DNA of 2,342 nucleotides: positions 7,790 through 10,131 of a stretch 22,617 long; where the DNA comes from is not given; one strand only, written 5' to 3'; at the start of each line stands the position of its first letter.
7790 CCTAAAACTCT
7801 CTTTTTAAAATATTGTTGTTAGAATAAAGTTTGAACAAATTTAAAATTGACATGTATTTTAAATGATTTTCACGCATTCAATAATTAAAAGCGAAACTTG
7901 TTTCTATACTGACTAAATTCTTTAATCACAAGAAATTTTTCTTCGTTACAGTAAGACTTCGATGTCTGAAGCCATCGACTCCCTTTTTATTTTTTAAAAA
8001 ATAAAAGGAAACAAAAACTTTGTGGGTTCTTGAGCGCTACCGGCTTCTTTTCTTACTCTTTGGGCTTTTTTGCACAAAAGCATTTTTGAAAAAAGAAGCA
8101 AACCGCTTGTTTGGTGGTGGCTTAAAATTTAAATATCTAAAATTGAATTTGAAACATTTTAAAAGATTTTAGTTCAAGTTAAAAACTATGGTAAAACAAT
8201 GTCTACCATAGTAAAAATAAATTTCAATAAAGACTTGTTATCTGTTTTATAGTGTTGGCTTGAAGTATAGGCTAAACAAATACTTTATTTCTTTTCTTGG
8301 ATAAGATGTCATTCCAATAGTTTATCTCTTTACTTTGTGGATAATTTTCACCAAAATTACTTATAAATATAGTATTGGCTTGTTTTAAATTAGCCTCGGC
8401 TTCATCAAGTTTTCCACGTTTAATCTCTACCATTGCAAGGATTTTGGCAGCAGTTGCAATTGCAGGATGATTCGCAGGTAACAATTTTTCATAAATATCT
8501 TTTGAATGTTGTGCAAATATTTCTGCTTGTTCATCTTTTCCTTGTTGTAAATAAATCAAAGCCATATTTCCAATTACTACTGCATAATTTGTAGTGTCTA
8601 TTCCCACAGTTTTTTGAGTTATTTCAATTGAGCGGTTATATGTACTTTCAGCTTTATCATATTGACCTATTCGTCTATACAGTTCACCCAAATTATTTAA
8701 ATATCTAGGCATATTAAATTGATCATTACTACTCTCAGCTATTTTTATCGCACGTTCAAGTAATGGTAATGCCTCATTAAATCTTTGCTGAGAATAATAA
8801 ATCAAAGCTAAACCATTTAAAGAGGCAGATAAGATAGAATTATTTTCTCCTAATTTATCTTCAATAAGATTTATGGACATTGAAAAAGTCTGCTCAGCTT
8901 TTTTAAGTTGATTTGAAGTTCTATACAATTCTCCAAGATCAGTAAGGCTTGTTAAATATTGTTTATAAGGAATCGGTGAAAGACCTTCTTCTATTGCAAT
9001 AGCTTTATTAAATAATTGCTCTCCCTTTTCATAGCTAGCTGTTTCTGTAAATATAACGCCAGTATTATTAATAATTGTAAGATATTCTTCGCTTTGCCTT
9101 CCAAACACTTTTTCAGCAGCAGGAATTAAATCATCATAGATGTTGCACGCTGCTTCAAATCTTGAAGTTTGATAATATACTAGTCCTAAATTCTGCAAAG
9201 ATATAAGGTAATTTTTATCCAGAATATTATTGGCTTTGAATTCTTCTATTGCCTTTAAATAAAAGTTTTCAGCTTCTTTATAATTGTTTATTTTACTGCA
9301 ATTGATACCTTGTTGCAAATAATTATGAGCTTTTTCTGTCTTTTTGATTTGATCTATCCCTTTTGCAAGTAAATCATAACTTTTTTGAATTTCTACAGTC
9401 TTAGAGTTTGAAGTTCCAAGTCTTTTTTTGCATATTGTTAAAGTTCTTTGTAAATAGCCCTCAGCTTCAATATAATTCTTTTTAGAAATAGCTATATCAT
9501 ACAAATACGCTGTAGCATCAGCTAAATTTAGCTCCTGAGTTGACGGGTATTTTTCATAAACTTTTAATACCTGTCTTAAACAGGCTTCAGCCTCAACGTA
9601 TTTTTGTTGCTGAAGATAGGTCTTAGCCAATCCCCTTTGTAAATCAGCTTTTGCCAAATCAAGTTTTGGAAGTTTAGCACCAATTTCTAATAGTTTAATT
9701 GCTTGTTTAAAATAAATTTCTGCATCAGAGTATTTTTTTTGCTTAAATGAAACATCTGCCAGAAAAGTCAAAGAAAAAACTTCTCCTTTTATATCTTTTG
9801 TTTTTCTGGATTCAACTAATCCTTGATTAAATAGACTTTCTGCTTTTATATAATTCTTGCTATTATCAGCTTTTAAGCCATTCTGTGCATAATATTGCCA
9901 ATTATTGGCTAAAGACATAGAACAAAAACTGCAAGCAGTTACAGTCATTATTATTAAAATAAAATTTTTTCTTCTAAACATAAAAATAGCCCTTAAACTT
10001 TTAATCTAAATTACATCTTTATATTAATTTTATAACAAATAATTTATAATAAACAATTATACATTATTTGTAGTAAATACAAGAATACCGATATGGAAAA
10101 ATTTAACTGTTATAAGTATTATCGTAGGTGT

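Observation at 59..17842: Previously unrecognised ~230-bp two-module structured repeat family scattered through intergenic regions (6 copies in 22 kb)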

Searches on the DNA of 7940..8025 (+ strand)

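Call 83: build_rna_model(alignment_id=A3, structure=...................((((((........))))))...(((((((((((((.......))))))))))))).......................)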
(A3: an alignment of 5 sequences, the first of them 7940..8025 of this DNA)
Model R1 built from alignment A3 (5 sequences, 98 columns); structure: as given.
model positions 86; base pairs 19; branch points 1; effective number of sequences 1.76; information 0.661 bits per position. Calibrated on 0.2 Mb of random sequence (short: E-values are rough).
structure used (alignment columns):
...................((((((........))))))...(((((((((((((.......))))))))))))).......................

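Call 84: search_with_rna_model(model_id=R1, sources=[window, L003, L004, L005, L057, L058, L008], filters=off, max_evalue=5)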
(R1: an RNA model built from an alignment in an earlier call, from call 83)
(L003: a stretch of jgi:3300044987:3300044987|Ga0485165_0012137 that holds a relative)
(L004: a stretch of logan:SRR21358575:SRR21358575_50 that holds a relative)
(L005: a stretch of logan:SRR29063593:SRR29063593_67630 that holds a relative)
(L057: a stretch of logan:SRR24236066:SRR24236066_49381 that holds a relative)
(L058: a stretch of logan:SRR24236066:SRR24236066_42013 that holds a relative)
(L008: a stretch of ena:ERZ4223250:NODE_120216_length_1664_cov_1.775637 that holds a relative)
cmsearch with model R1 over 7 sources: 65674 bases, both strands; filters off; matches with E-value up to 5: 32.
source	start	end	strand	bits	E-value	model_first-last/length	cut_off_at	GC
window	16035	16120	+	105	3.9e-20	1-86/86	no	0.33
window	12940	13025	+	98.9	8.4e-19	1-86/86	no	0.31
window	7940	8018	+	88.1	1.9e-16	1-86/86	no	0.32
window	17735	17813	-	87.9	2.1e-16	1-86/86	no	0.29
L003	4313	4403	+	83.1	2.3e-15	1-86/86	no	0.31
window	6191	6255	-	37.2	2.5e-05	1-86/86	no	0.2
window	16074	16125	-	33.2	0.00018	20-73/86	no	0.25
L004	5966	6041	-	27.7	0.003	1-86/86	no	0.29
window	12979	13030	-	26.6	0.005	20-73/86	no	0.25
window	6166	6249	+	25.3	0.0097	1-86/86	no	0.26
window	7982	8011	-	23.7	0.022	41-70/86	no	0.13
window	17754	17833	+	22.5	0.039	1-86/86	no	0.28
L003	4355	4390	-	20.1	0.13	40-70/86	no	0.19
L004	96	160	-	19.8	0.15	1-86/86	no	0.31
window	38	72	+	19.6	0.17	1-86/86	no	0.23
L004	5981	6009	+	18.8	0.26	44-69/86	no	0.21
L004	6994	7087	-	18.3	0.33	1-86/86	no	0.34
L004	12270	12356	-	16.8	0.72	1-86/86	no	0.3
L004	32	143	+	16.6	0.79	1-86/86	no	0.36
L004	4145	4236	+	14.8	1.9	1-86/86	no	0.36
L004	17984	18071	+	14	2.8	1-86/86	no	0.32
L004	2569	2647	-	13.8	3.1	1-86/86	no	0.28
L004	4561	4637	+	13.8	3.2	1-86/86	no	0.29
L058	5390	5474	-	13.6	3.5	1-86/86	no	0.28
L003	4302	4351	-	13.3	4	20-70/86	no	0.38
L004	10046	10140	-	12.9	4.9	1-86/86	no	0.41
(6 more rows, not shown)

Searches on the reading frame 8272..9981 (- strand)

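Call 21: search_protein_families(library=pfam, proteins=[window:8272-9981:-], max_evalue=0.01)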
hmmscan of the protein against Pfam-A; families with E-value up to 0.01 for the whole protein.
window:8272-9981:- (569 aa): 21 families
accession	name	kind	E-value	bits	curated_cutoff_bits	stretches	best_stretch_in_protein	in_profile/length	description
PF13424.12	TPR_12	-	3.5e-61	203.8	30.1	6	427-499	5-77/77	Tetratricopeptide repeat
PF13374.12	TPR_10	-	1.5e-46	155.6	27.5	5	386-416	3-33/42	Tetratricopeptide repeat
PF07719.23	TPR_2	-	5.7e-35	117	27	4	425-455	1-31/34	Tetratricopeptide repeat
PF00515.34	TPR_1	-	3.2e-32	109.4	27.8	3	426-454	2-30/34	Tetratricopeptide repeat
PF24885.1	TPR_NPHP3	-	4.3e-32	111.8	100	4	345-418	143-216/239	Nephrocystin-3 TPR domain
PF17874.7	TPR_MalT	-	2.2e-28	99.9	45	3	343-426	80-163/336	MalT-like TPR region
PF13176.12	TPR_7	-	3.3e-25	86.4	27.9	2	428-455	2-29/36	Tetratricopeptide repeat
PF13181.12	TPR_8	-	7.9e-25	85.3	25.7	1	426-457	2-33/34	Tetratricopeptide repeat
PF13428.12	TPR_14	-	1.5e-17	62.8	23.5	0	113-153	2-41/44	Tetratricopeptide repeat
PF13432.12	TPR_16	-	5.9e-15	55.8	32.7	1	391-454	3-60/65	Tetratricopeptide repeat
PF14559.12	TPR_19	-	5.2e-13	49.6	25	2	397-456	3-56/68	Tetratricopeptide repeat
PF25058.1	ARM_TT21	-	3.4e-07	30.8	27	0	75-160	14-105/155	Tetratricopeptide repeat protein 21 ARM repeat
PF12895.13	ANAPC3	-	8.5e-07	29.6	27.2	0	380-448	20-79/82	Anaphase-promoting complex, cyclosome, subunit 3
PF07721.20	TPR_4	-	1.2e-06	29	27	0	115-137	4-26/26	Tetratricopeptide repeat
PF13174.12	TPR_6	-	2e-06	28.5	26.3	0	431-452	6-27/33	Tetratricopeptide repeat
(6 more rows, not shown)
